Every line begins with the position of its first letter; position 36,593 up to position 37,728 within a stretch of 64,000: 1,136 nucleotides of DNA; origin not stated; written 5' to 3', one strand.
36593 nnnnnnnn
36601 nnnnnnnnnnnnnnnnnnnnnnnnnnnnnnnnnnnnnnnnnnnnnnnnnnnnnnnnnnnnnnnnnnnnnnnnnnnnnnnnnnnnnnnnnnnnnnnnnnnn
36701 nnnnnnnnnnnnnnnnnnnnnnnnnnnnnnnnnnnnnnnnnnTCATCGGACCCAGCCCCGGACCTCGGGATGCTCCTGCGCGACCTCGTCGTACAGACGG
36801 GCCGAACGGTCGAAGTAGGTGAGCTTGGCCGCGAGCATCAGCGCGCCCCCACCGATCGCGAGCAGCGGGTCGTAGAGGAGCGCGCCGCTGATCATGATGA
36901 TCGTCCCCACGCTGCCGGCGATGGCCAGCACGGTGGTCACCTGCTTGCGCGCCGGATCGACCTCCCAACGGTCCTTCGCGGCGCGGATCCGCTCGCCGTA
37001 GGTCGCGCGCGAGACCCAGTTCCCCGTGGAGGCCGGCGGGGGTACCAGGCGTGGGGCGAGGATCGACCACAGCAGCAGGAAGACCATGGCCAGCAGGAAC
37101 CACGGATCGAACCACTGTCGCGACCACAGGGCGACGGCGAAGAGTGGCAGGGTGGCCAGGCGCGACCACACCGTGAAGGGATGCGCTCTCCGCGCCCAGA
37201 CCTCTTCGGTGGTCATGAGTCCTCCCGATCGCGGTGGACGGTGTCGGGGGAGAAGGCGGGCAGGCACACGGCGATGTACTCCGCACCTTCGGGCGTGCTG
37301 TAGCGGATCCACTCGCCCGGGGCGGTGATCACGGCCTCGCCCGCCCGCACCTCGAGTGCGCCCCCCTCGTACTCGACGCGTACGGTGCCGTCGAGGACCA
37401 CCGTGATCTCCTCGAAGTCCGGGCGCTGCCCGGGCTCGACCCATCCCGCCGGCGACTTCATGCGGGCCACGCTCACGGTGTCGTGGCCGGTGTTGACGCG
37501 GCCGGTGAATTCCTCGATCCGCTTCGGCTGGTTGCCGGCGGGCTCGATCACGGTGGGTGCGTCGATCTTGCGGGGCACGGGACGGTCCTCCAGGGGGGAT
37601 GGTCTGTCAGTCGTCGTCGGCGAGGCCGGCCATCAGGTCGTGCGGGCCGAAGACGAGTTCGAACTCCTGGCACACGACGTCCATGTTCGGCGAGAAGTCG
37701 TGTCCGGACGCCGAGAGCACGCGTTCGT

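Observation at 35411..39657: Co-oriented gene string of nucleic-acid-related domains of unknown collective function: NYN-S1, RibD_C-ASCH, cupin, TM protein, DUF429 (RNase-H fold), TM protein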

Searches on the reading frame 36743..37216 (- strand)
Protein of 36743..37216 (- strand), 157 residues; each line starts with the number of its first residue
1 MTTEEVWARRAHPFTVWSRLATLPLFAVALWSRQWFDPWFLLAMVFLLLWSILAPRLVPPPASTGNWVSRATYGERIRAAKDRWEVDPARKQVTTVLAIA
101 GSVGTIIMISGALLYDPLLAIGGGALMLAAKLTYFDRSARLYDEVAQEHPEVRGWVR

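Call 5: search_protein_families(library=padloc, proteins=[window:36743-37216:-], max_evalue=0.01)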
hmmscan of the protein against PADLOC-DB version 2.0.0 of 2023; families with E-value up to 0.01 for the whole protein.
window:36743-37216:- (157 aa): 0 families

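Call 6: search_protein_families(library=pfam, proteins=[window:36743-37216:-], max_evalue=0.01)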
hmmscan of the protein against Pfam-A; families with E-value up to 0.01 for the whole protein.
window:36743-37216:- (157 aa): 1 family
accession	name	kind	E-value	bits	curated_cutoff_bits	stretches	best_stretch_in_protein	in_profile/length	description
PF20358.3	DUF6653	-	9.2e-29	100.7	27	1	4-155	14-165/170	Family of unknown function (DUF6653)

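Call 7: search_protein_families(library=ncbifam, proteins=[window:36743-37216:-], max_evalue=0.01)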
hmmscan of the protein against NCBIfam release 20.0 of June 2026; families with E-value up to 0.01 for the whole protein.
window:36743-37216:- (157 aa): 0 families

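Call 20: find_homologous_proteins(query=window:36743-37216:-)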
Query window:36743-37216:- (157 aa): 3 proteins with E <= 0.001 among 234 candidates.
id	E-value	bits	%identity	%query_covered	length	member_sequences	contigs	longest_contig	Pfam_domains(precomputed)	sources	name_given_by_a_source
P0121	5.7e-97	340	98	100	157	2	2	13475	PF20358.4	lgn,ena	-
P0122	2.9e-85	302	87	100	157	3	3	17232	PF20358.4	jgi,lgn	jgi:hypothetical protein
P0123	7.3e-77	275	78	100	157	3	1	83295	PF20358.4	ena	-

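Call 49: find_related_loci(query=A2, collection=viral_contigs, flank=8000)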
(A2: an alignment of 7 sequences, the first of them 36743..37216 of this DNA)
Query A2 (157 aa) in viral_contigs; peptide patterns used: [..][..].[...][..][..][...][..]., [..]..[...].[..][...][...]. (x = any residue, [..] = any of these).
24 stretches matched a pattern, but none encodes a relative of the query by tblastn (E <= 1e-3).

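Call 50: search_dna_similar(query=window:36743-37216:-, collection=plasmids, mode=protein, max_evalue=0.001)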
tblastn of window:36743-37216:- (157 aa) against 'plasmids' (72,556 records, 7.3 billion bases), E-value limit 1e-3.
Records with a match: 12; places in all: 12; records where one place covers at least 80% of the query: 10.
Best place of each record, by identity: <60% 12.
By first word of the organism name: Synechocystis 4; Vibrio 3; Peteryoungia 1; Paracoccus 1; Halorussus 1; Ruegeria 1; Nonomuraea 1.
By predicted mobility (MOB-suite, as given by PLSDB): non-mobilizable 12.
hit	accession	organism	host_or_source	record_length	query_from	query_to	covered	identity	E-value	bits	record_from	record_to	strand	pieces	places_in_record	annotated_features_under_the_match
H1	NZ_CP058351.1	Peteryoungia desertarenae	Pure culture,Saline Desert Soil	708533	5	154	96%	34.8%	2e-17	85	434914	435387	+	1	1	DUF6653 family protein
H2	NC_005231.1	Synechocystis sp. PCC 6803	-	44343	4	156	97%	32.7%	1e-17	86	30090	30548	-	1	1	DUF6653 family protein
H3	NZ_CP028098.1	Synechocystis sp. IPPAS B-1465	axenic culture,Synechocystis sp. GT-L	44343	4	156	97%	32.7%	1e-17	86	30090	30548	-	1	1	DUF6653 family protein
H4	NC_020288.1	Synechocystis sp. PCC 6803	-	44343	4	156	97%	32.7%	1e-17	86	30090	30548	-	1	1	DUF6653 family protein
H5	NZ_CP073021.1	Synechocystis sp. PCC 6803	cell culture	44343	4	156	97%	32.7%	1e-17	86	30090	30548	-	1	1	DUF6653 family protein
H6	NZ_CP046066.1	Vibrio sp. THAF191d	pure culture,Surface of a polyethylene ...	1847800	4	157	98%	29.2%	4e-17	84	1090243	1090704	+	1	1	none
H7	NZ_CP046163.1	Vibrio sp. THAF191c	pure culture,Surface of a polyethylene ...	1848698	4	157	98%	29.2%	4e-17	84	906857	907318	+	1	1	none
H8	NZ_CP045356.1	Vibrio sp. THAF64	pure culture,Surface of a sandy ...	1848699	4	157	98%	29.2%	4e-17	84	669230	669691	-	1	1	none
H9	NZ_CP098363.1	Paracoccus sp. TOH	cell cuture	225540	4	144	90%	31.9%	8e-13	72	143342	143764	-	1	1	DUF6653 family protein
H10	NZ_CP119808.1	Halorussus lipolyticus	cell culture,coastal saline-alkali land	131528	4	148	92%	28.4%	7e-6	52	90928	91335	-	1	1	DUF6653 family protein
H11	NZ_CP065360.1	Ruegeria sp. SCSIO 43209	Galaxea fascicularis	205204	3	111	69%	32.1%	5e-7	55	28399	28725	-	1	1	DUF6653 family protein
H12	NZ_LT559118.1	Nonomuraea gerenzanensis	-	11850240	3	77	48%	41.3%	7e-11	66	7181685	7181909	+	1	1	none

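Call 51: get_annotated_region(hit=H1, flank=4000)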
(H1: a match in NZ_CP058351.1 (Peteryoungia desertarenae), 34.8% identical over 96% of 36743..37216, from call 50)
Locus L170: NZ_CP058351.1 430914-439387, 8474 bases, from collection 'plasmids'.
description: Peteryoungia desertarenae strain ADMK78 plasmid pPRADMK78_01
organism: Peteryoungia desertarenae (NCBI taxid 1813451)
taxonomy: Bacteria; Pseudomonadota; Alphaproteobacteria; Hyphomicrobiales; Rhizobiaceae; Peteryoungia; Peteryoungia desertarenae
host: -; source: Pure culture,Saline Desert Soil; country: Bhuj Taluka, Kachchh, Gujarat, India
typing (MOB-suite, as given by PLSDB): non-mobilizable
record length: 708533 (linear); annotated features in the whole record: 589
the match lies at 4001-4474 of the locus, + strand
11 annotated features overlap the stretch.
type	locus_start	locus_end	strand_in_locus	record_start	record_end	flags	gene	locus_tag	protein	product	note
CDS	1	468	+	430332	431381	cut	-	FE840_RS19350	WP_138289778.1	helix-turn-helix domain-containing protein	GO:0006355 - regulation of DNA-templated transcription [Evidence IEA]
CDS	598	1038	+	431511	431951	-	-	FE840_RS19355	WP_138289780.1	hypothetical protein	-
CDS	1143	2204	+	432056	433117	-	-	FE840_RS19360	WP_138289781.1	nitronate monooxygenase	-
CDS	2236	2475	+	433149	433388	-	-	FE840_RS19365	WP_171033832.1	DUF1127 domain-containing protein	-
CDS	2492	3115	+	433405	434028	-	-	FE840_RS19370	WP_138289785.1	LysE family transporter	GO:0006865 - amino acid transport [Evidence IEA]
CDS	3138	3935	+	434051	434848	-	-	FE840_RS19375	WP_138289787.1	SDR family oxidoreductase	-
CDS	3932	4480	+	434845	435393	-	-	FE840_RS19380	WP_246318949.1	DUF6653 family protein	-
CDS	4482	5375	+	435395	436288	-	-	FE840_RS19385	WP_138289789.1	alpha/beta hydrolase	-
CDS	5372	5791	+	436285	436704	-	-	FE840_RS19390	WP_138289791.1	hypothetical protein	-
CDS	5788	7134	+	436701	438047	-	-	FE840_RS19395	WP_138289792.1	NAD(P)/FAD-dependent oxidoreductase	-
CDS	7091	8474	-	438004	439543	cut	-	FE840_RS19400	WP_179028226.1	IS3 family transposase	-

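Call 52: get_annotated_region(hit=H2, flank=4000)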
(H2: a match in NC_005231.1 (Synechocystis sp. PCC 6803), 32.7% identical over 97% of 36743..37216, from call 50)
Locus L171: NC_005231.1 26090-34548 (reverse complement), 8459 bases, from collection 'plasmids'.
description: Synechocystis sp. PCC 6803 plasmid pSYSG, complete sequence
organism: Synechocystis sp. PCC 6803 (NCBI taxid 1148)
taxonomy: Bacteria; Cyanobacteriota; Cyanophyceae; Synechococcales; Merismopediaceae; Synechocystis; Synechocystis sp. PCC 6803
host: -; source: -; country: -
typing (MOB-suite, as given by PLSDB): non-mobilizable
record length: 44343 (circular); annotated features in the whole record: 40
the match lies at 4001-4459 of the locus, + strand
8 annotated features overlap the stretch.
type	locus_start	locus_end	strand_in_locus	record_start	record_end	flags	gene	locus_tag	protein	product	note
CDS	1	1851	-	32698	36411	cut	-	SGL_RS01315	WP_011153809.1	WD40 repeat domain-containing protein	-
CDS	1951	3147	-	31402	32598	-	-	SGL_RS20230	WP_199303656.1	GNAT family N-acetyltransferase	-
CDS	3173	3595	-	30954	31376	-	-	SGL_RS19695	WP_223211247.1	GNAT family N-acetyltransferase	-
CDS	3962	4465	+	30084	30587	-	-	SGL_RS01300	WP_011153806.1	DUF6653 family protein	-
CDS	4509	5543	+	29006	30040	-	-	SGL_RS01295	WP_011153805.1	nitronate monooxygenase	-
CDS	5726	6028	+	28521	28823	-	-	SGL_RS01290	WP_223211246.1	hypothetical protein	-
CDS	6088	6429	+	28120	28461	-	-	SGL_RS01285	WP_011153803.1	YdhR family protein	-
CDS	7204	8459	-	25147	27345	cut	-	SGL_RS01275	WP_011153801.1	alkaline phosphatase PhoX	-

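Call 53: get_annotated_region(hit=H6, flank=4000)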
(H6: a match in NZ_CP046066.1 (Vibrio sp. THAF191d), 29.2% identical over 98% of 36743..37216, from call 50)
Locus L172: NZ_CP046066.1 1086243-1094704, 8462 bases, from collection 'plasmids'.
description: Vibrio sp. THAF191d plasmid pTHAF191d_b, complete sequence
organism: Vibrio sp. THAF191d (NCBI taxid 2661922)
taxonomy: Bacteria; Pseudomonadota; Gammaproteobacteria; Vibrionales; Vibrionaceae; Vibrio; Vibrio sp. THAF191d
host: -; source: pure culture,Surface of a polyethylene microplastic particle present in tank 6 of a marine aquarium ...; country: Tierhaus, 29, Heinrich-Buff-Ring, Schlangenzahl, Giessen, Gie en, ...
typing (MOB-suite, as given by PLSDB): non-mobilizable
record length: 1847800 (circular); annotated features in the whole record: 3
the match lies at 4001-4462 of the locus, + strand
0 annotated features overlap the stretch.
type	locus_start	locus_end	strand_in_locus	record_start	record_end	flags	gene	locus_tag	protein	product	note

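Call 54: get_annotated_region(hit=H9, flank=4000)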
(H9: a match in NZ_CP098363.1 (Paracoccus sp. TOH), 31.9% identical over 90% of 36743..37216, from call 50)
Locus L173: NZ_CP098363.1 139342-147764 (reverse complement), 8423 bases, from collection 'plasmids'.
description: Paracoccus sp. TOH plasmid p2, complete sequence
organism: Paracoccus sp. TOH (NCBI taxid 1263728)
taxonomy: Bacteria; Pseudomonadota; Alphaproteobacteria; Rhodobacterales; Paracoccaceae; Paracoccus; Paracoccus sp. TOH
host: -; source: cell cuture; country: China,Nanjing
typing (MOB-suite, as given by PLSDB): non-mobilizable; mating-pair formation MPF_T
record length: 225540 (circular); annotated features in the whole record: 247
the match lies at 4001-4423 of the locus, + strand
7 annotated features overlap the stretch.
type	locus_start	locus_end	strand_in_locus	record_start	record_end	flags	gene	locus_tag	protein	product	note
CDS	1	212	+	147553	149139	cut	-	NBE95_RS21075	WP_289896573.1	glutamine synthetase family protein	GO:0006542 - glutamine biosynthetic process [Evidence IEA]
CDS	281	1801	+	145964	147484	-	-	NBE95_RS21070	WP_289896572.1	aldehyde dehydrogenase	-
CDS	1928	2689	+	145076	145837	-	-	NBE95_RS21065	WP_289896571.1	type 1 glutamine amidotransferase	-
CDS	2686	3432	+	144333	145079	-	-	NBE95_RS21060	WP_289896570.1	gamma-glutamyl-gamma-aminobutyrate hydrolase family protein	-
CDS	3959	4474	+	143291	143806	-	-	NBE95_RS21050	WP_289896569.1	DUF6653 family protein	-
CDS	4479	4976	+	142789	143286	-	-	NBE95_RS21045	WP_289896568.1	hypothetical protein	-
CDS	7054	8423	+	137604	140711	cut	-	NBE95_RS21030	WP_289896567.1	N-6 DNA methylase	GO:0006306 - DNA methylation [Evidence IEA]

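Call 55: get_annotated_region(hit=H10, flank=4000)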
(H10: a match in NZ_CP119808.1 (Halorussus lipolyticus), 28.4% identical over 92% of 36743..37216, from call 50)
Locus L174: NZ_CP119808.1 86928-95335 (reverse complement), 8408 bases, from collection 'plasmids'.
description: Halorussus lipolyticus strain DT80 plasmid unnamed4, complete sequence
organism: Halorussus lipolyticus (NCBI taxid 3034024)
taxonomy: Archaea; Euryarchaeota; Halobacteria; Halobacteriales; Haladaptataceae; Halorussus; Halorussus lipolyticus
host: -; source: cell culture,coastal saline-alkali land; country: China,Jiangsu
typing (MOB-suite, as given by PLSDB): non-mobilizable; mating-pair formation MPF_T
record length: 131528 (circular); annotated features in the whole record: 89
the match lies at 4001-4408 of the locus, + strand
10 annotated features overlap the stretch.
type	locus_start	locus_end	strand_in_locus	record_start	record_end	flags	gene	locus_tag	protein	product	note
CDS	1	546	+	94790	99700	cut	-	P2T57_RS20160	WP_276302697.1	hypothetical protein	-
CDS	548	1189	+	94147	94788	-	-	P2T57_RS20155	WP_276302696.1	hypothetical protein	-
CDS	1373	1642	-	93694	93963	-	-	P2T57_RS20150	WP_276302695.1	hypothetical protein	-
CDS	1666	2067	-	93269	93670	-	-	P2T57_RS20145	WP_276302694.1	DUF6166 domain-containing protein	-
CDS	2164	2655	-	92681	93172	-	-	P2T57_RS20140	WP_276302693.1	hypothetical protein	-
CDS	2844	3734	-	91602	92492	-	-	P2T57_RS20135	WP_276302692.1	hypothetical protein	-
CDS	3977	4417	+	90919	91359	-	-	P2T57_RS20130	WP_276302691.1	DUF6653 family protein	-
CDS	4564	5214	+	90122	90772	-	-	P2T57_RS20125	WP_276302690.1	helix-turn-helix domain-containing protein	-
CDS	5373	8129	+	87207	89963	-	-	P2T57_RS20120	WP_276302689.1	PEP/pyruvate-binding domain-containing protein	GO:0016310 - phosphorylation [Evidence IEA]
CDS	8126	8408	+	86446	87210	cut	-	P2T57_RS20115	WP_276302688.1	DUF4010 domain-containing protein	-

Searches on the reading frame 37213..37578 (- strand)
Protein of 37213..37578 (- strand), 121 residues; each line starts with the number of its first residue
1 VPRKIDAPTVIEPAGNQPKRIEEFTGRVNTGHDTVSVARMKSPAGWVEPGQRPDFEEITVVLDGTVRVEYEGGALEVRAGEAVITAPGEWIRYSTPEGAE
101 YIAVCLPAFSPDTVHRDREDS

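Call 5: search_protein_families(library=padloc, proteins=[window:37213-37578:-], max_evalue=0.01)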
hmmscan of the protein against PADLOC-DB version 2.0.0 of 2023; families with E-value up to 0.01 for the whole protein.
window:37213-37578:- (121 aa): 0 families

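Call 6: search_protein_families(library=pfam, proteins=[window:37213-37578:-], max_evalue=0.01)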
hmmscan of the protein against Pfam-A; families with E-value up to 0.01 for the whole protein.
window:37213-37578:- (121 aa): 5 families
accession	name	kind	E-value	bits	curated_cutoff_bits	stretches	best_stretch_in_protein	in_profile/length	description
PF14525.12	AraC_binding_2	-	2.8e-07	30.9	27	1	24-107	22-107/173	AraC-binding-like domain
PF07883.17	Cupin_2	-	1.2e-06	28.5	27.2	1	46-100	9-65/70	Cupin domain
PF02311.25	AraC_binding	-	1.5e-05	25.2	21.1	1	52-104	20-74/135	AraC-like ligand binding domain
PF06249.18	EutQ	-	4.9e-05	23.6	21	1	54-108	94-148/152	Ethanolamine utilisation protein EutQ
PF05899.18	Cupin_3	-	0.0021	18.2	23.5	1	52-90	22-61/74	EutQ-like cupin domain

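Call 7: search_protein_families(library=ncbifam, proteins=[window:37213-37578:-], max_evalue=0.01)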
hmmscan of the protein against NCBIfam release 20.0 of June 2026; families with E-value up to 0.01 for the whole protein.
window:37213-37578:- (121 aa): 1 family
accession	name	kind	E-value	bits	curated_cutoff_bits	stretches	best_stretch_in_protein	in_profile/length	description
NF012001.0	PRK15457.1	equivalog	0.0036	17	193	1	54-108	174-228/233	ethanolamine utilization acetate kinase EutQ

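Call 67: search_solved_structures(query=window:37213-37578:-, max_evalue=0.1)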
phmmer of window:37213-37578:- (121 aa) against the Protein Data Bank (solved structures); distinct sequences matched with E-value up to 0.1: 2.
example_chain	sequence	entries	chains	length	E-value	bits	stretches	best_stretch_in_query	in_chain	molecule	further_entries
2pyt_A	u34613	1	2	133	0.00018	25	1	54-108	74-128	Ethanolamine utilization protein eutQ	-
4axo_A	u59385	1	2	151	0.00022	24.7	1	54-108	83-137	ETHANOLAMINE UTILIZATION PROTEIN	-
